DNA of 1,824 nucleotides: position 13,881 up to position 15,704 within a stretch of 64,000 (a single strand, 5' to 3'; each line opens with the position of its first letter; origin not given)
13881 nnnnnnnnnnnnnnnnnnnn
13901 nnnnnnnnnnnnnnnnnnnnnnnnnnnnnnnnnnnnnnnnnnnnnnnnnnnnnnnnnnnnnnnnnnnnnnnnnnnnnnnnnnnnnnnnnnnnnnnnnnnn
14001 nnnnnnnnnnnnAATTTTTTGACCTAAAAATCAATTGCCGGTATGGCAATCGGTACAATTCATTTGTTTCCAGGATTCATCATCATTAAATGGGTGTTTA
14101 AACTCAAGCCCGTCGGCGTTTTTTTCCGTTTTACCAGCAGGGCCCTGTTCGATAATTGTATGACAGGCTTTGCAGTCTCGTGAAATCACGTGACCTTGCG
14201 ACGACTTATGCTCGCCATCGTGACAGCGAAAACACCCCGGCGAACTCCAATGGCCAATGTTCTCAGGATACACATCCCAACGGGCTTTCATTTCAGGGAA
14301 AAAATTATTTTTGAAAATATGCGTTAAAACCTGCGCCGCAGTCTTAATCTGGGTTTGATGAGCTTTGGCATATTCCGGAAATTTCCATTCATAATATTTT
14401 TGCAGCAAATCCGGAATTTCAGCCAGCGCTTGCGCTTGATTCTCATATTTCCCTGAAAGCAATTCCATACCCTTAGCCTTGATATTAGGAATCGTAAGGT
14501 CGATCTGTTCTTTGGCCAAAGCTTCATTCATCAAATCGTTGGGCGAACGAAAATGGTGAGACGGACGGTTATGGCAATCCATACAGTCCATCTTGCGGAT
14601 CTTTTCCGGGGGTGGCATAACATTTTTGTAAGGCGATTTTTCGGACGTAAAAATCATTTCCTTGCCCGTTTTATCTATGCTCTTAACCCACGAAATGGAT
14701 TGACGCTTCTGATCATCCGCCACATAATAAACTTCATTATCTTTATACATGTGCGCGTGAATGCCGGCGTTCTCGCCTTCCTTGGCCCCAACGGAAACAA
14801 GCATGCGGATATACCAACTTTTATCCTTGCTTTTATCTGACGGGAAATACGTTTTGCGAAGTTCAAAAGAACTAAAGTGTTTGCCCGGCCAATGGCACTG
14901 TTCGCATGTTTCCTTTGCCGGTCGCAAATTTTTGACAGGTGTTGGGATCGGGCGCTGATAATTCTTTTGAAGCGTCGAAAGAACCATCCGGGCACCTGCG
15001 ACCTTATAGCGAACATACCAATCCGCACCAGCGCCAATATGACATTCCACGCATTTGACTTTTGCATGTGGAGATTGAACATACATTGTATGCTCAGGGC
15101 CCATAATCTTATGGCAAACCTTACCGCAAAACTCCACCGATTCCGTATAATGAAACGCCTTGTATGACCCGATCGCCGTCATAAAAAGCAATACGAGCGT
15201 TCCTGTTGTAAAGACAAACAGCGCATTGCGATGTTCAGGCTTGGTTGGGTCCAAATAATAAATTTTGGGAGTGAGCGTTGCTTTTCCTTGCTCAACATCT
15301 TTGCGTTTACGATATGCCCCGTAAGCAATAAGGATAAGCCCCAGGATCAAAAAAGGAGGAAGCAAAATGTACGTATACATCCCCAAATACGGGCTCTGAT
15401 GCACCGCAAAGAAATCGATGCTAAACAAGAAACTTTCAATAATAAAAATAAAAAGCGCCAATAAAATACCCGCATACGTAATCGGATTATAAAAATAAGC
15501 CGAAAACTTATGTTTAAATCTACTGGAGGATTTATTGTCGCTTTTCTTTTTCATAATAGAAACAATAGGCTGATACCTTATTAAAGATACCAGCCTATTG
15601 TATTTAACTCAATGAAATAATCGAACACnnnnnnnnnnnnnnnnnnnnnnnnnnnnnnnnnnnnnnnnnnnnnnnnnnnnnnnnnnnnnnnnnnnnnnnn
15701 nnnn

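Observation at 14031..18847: Compact trans-envelope porin-cytochrome module: ImcH-like heptaheme inner-membrane cytochrome, 690-aa outer-membrane beta-barrel, periplasmic octaheme cytochrome and monoheme cytochrome c, next to hemA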

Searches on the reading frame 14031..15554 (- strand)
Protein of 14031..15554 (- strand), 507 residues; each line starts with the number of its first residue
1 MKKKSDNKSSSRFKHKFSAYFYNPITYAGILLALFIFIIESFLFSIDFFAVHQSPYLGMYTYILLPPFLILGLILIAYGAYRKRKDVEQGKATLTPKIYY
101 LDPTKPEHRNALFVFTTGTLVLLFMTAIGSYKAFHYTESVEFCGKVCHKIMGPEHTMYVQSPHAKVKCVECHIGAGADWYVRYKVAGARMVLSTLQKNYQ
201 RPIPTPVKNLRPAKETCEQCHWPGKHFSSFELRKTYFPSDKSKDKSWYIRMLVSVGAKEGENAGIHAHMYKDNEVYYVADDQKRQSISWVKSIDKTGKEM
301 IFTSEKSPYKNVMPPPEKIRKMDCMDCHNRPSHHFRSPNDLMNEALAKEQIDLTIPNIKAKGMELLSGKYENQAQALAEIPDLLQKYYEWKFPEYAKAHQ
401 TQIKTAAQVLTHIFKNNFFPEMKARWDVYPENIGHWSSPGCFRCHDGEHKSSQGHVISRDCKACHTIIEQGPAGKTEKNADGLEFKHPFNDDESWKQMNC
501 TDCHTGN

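Call 3: search_protein_families(library=pfam, proteins=[window:14031-15554:-], max_evalue=0.01)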
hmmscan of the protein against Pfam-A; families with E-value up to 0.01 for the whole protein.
window:14031-15554:- (507 aa): 4 families
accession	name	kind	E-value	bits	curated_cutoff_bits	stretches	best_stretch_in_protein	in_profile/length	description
PF03264.19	Cytochrom_NNT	-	6.9e-07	29.6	24.1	1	109-198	5-98/174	NapC/NirT cytochrome c family, N-terminal region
PF14522.11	Cytochrome_C7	-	8.2e-06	26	24.8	0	427-466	43-67/67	Cytochrome c7 and related cytochrome c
PF14537.11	Cytochrom_c3_2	-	0.00012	22.9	25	1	440-505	8-65/79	Cytochrome c3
PF22113.1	Mtrc-MtrF_II-IV_dom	-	0.00041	20.3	30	0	157-226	73-134/176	Outer membrane cytochrome MtrC/MtrF-like, domains II/IV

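Call 4: search_protein_families(library=ncbifam, proteins=[window:14031-15554:-], max_evalue=0.01)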
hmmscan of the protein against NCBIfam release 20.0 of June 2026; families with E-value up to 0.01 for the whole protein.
window:14031-15554:- (507 aa): 1 family
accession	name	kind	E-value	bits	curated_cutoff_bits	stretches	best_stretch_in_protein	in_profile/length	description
TIGR03153.1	cytochr_NrfH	equivalog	7.2e-11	42.3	134.2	1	118-221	5-109/138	cytochrome c nitrite reductase small subunit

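Call 8: find_homologous_proteins(query=window:14031-15554:-)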
Query window:14031-15554:- (507 aa): 7965 proteins with E <= 0.001 among 8000 candidates; the best 120 are listed.
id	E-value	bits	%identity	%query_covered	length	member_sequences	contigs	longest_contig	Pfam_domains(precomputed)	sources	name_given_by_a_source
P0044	0.0e+0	1213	100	100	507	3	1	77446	PF03264.20,PF14522.12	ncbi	-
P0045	3.1e-295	998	81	99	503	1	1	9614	PF14537.12,PF03264.20,PF14522.12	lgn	-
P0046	1.6e-283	959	77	99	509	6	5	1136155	PF14537.12,PF03264.20,PF14522.12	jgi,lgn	jgi:hypothetical protein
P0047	1.8e-266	903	74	97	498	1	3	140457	PF14537.12,PF03264.20,PF14522.12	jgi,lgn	jgi:hypothetical protein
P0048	1.3e-253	861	71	97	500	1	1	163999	PF14537.12,PF03264.20,PF14522.12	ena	-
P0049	2.9e-238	810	65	100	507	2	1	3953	PF14537.12,PF03264.20,PF14522.12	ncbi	-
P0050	1.8e-236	804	66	97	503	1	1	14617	PF03264.20,PF02085.22,PF14522.12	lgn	-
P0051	2.1e-234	797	66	97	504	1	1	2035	PF03264.20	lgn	-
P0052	9.3e-218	742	59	100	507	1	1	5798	PF03264.20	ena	-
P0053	4.2e-217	740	60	100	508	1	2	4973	PF03264.20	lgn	-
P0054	1.4e-210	719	60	98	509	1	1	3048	PF14537.12,PF03264.20,PF14522.12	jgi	-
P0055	3.6e-209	714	59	97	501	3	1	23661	PF14537.12,PF03264.20,PF14522.12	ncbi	-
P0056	1.8e-208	712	57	100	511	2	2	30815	PF03264.20,PF14522.12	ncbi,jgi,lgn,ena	-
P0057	2.4e-208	711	59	97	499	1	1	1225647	PF14537.12,PF03264.20,PF14522.12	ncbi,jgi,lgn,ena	ncbi:MAG: NapC/NirT family cytochrome c [Candidatus Omnitrophota bacterium]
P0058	4.9e-208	710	58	97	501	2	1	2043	PF03264.20,PF14522.12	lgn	-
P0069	6.0e-203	694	55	100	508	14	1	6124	PF03264.20,PF14522.12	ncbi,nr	ncbi:MAG TPA: cytochrome C [Candidatus Omnitrophica bacterium]|nr:cytochrome C [Candidatus Omnitroph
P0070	8.1e-203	693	56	100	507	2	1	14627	PF03264.20,PF14522.12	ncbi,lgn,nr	ncbi:MAG: NapC/NirT family cytochrome c [Candidatus Omnitrophica bacterium]|nr:NapC/NirT family cyto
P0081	1.2e-199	683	56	99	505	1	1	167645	PF03264.20,PF14522.12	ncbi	-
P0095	2.0e-197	675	54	97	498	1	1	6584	PF03264.20,PF14522.12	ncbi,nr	ncbi:MAG: NapC/NirT family cytochrome c [Candidatus Omnitrophica bacterium]|nr:NapC/NirT family cyto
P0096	2.0e-197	675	55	97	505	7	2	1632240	PF14537.12,PF03264.20,PF14522.12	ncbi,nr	ncbi:MAG: NapC/NirT family cytochrome c [Candidatus Omnitrophica bacterium]|nr:NapC/NirT family cyto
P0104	2.7e-195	668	55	97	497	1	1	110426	PF14537.12,PF03264.20,PF14522.12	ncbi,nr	ncbi:MAG: NapC/NirT family cytochrome c [Candidatus Omnitrophica bacterium]|nr:NapC/NirT family cyto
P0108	3.4e-195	668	54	98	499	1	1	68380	PF14537.12,PF03264.20,PF14522.12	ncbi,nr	ncbi:MAG: NapC/NirT family cytochrome c [Candidatus Omnitrophica bacterium]|nr:NapC/NirT family cyto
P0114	4.4e-193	661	55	97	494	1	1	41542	PF14537.12,PF03264.20,PF14522.12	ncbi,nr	ncbi:MAG TPA: NapC/NirT family cytochrome c [Candidatus Eisenbacteria bacterium]|nr:NapC/NirT family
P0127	2.2e-191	655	54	97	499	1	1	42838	PF14537.12,PF03264.20,PF14522.12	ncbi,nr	ncbi:MAG: NapC/NirT family cytochrome c [Candidatus Omnitrophica bacterium]|nr:NapC/NirT family cyto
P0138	5.4e-190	651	53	98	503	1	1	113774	PF14537.12,PF03264.20,PF14522.12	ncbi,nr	ncbi:MAG: NapC/NirT family cytochrome c [Candidatus Omnitrophica bacterium]|nr:NapC/NirT family cyto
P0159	1.5e-187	643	54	97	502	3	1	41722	PF14537.12,PF03264.20,PF14522.12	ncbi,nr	ncbi:MAG: NapC/NirT family cytochrome c [Candidatus Omnitrophica bacterium]|nr:NapC/NirT family cyto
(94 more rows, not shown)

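Call 18: search_solved_structures(query=window:14031-15554:-, max_evalue=1)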
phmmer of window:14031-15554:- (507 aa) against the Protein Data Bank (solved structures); distinct sequences matched with E-value up to 1: 3.
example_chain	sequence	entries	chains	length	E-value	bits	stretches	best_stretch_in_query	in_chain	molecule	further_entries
2j7a_C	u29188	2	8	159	0.016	17.3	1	133-222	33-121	CYTOCHROME C QUINOL DEHYDROGENASE NRFH | NAPC/NIRT CYTOCHROME C FAMILY PROTEIN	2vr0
1wad_A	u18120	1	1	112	0.11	14.5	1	157-233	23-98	CYTOCHROME C3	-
1qn0_A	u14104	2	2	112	0.15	14.1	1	157-233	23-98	CYTOCHROME C3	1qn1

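Call 77: list_cluster_members(proteins=[P0096, P0081, P0070, P0069, P0095, P0104, P0108, P0127, P0138, P0159])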
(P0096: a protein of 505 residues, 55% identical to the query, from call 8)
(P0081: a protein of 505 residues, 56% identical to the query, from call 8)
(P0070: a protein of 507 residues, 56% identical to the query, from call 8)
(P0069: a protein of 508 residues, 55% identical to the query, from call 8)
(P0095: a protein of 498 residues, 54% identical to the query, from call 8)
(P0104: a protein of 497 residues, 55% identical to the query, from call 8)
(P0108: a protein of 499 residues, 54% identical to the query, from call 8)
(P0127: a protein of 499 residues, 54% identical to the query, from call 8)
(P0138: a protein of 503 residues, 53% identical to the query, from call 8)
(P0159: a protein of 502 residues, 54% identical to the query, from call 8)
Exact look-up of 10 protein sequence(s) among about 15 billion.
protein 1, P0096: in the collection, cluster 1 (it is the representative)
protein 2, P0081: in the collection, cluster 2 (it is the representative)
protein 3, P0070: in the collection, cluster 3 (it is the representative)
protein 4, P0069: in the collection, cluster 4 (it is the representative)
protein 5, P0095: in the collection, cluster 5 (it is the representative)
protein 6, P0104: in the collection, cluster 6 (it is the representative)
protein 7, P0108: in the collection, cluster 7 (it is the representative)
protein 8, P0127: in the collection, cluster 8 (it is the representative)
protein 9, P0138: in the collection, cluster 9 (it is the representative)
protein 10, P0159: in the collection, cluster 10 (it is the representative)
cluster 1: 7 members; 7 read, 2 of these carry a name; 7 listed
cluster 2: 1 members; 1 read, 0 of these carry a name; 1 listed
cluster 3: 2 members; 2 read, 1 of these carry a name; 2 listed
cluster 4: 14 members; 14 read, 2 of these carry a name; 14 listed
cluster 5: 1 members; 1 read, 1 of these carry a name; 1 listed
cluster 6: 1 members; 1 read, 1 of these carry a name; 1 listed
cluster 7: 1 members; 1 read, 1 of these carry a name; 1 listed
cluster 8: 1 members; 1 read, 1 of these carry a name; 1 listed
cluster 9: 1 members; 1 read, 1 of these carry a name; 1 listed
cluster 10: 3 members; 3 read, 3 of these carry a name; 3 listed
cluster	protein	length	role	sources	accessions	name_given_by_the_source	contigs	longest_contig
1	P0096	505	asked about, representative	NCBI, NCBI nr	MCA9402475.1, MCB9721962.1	MAG: NapC/NirT family cytochrome c [Candidatus Omnitrophica bacterium] | NapC/NirT family cytochrome c [Candidatus Omnitrophota bacterium]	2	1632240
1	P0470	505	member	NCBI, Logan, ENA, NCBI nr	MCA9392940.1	MAG: NapC/NirT family cytochrome c [Candidatus Omnitrophica bacterium] | NapC/NirT family cytochrome c [Candidatus Omnitrophota bacterium]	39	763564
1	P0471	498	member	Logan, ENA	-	-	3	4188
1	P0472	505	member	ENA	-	-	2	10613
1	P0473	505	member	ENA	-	-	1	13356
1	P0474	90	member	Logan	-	-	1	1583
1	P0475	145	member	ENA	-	-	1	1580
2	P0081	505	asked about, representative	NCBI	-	-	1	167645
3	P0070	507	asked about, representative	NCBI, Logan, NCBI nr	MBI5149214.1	MAG: NapC/NirT family cytochrome c [Candidatus Omnitrophica bacterium] | NapC/NirT family cytochrome c [Candidatus Omnitrophota bacterium]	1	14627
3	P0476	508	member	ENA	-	-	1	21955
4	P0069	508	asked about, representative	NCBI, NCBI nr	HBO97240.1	MAG TPA: cytochrome C [Candidatus Omnitrophica bacterium] | cytochrome C [Candidatus Omnitrophota bacterium]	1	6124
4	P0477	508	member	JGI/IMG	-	nitrate/TMAO reductase-like tetraheme cytochrome c subunit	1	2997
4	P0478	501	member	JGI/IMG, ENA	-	-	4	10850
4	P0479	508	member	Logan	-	-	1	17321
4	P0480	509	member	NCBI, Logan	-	-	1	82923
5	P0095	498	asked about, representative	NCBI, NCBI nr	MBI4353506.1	MAG: NapC/NirT family cytochrome c [Candidatus Omnitrophica bacterium] | NapC/NirT family cytochrome c [Candidatus Omnitrophota bacterium]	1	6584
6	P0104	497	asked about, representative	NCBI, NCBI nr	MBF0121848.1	MAG: NapC/NirT family cytochrome c [Candidatus Omnitrophica bacterium] | NapC/NirT family cytochrome c [Candidatus Omnitrophota bacterium]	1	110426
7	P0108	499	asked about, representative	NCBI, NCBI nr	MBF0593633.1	MAG: NapC/NirT family cytochrome c [Candidatus Omnitrophica bacterium] | NapC/NirT family cytochrome c [Candidatus Omnitrophota bacterium]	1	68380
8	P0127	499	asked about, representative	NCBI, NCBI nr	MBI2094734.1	MAG: NapC/NirT family cytochrome c [Candidatus Omnitrophica bacterium] | NapC/NirT family cytochrome c [Candidatus Omnitrophota bacterium]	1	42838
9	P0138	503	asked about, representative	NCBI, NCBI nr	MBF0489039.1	MAG: NapC/NirT family cytochrome c [Candidatus Omnitrophica bacterium] | NapC/NirT family cytochrome c [Candidatus Omnitrophota bacterium]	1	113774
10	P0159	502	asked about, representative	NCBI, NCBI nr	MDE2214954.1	MAG: NapC/NirT family cytochrome c [Candidatus Omnitrophica bacterium] | NapC/NirT family cytochrome c [Candidatus Omnitrophota bacterium]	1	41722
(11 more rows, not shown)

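Call 86: find_encoding_contigs(protein=P0114, flank=7000, max_places=1)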
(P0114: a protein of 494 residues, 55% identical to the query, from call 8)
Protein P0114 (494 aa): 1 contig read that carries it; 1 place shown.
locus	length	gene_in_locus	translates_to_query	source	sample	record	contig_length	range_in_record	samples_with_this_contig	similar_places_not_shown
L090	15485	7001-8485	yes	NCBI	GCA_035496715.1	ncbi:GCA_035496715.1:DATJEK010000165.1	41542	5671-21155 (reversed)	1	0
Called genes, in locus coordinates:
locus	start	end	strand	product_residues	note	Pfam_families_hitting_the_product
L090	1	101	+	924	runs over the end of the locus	PF02629:CoA_binding, PF13380:CoA_binding_2, PF13607:Succ_CoA_lig, PF19045:Ligase_CoA_2, PF13549:ATP-grasp_5, PF13302:Acetyltransf_3, PF00583:Acetyltransf_1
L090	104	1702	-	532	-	PF01578:Cytochrom_C_asm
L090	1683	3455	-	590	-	PF05140:ResB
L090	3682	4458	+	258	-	PF14522:Cytochrome_C7 (faint), PF22678:Cytochrom_c_NrfB-like (faint), PF14537:Cytochrom_c3_2 (faint), PF09699:Paired_CXXCH_1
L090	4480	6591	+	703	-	-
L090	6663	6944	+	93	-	-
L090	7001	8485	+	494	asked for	PF03264:Cytochrom_NNT, PF14522:Cytochrome_C7 (faint), PF14537:Cytochrom_c3_2 (faint)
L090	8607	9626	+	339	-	-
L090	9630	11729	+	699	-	-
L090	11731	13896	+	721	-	-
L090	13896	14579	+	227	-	PF13489:Methyltransf_23, PF07021:MetW, PF13847:Methyltransf_31, PF08241:Methyltransf_11, PF08242:Methyltransf_12, PF13649:Methyltransf_25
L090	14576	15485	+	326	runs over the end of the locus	PF00535:Glycos_transf_2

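Call 87: find_encoding_contigs(protein=P0057, flank=7000, max_places=1)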
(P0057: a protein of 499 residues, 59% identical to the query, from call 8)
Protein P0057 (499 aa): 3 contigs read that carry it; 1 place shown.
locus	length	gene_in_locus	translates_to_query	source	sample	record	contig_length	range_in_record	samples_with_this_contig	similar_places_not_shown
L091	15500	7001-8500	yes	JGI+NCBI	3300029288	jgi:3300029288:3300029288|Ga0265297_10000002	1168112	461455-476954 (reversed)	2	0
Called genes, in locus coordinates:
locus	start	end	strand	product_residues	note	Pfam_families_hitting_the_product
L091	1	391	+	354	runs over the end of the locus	PF05201:GlutR_N, PF01262:AlaDh_PNT_C (weak), PF02826:2-Hacid_dh_C (faint), PF01488:Shikimate_DH, PF03807:F420_oxidored (faint)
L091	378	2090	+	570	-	PF05140:ResB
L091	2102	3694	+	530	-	PF01578:Cytochrom_C_asm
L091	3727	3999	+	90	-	-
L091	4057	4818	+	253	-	PF22113:Mtrc-MtrF_II-IV_dom (faint), PF22678:Cytochrom_c_NrfB-like (faint), PF14537:Cytochrom_c3_2 (faint), PF09699:Paired_CXXCH_1, PF14522:Cytochrome_C7 (weak), PF09699:Paired_CXXCH_1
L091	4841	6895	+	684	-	-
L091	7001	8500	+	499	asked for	PF03264:Cytochrom_NNT, PF14522:Cytochrome_C7 (faint), PF14537:Cytochrom_c3_2 (faint)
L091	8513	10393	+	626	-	PF02085:Cytochrom_CIII (faint), PF09699:Paired_CXXCH_1 (faint), PF14522:Cytochrome_C7 (faint), PF14537:Cytochrom_c3_2 (faint), PF22113:Mtrc-MtrF_II-IV_dom (weak), PF01292:Ni_hydr_CYTB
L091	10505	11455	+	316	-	PF01545:Cation_efflux, PF16916:ZT_dimer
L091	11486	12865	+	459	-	PF00291:PALP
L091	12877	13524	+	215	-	-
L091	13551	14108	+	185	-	PF00160:Pro_isomerase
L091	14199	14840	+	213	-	PF02798:GST_N, PF13417:GST_N_3, PF13409:GST_N_2, PF00043:GST_C, PF14497:GST_C_3 (weak)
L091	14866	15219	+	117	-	PF00462:Glutaredoxin (weak), PF03960:ArsC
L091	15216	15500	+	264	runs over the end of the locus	PF00795:CN_hydrolase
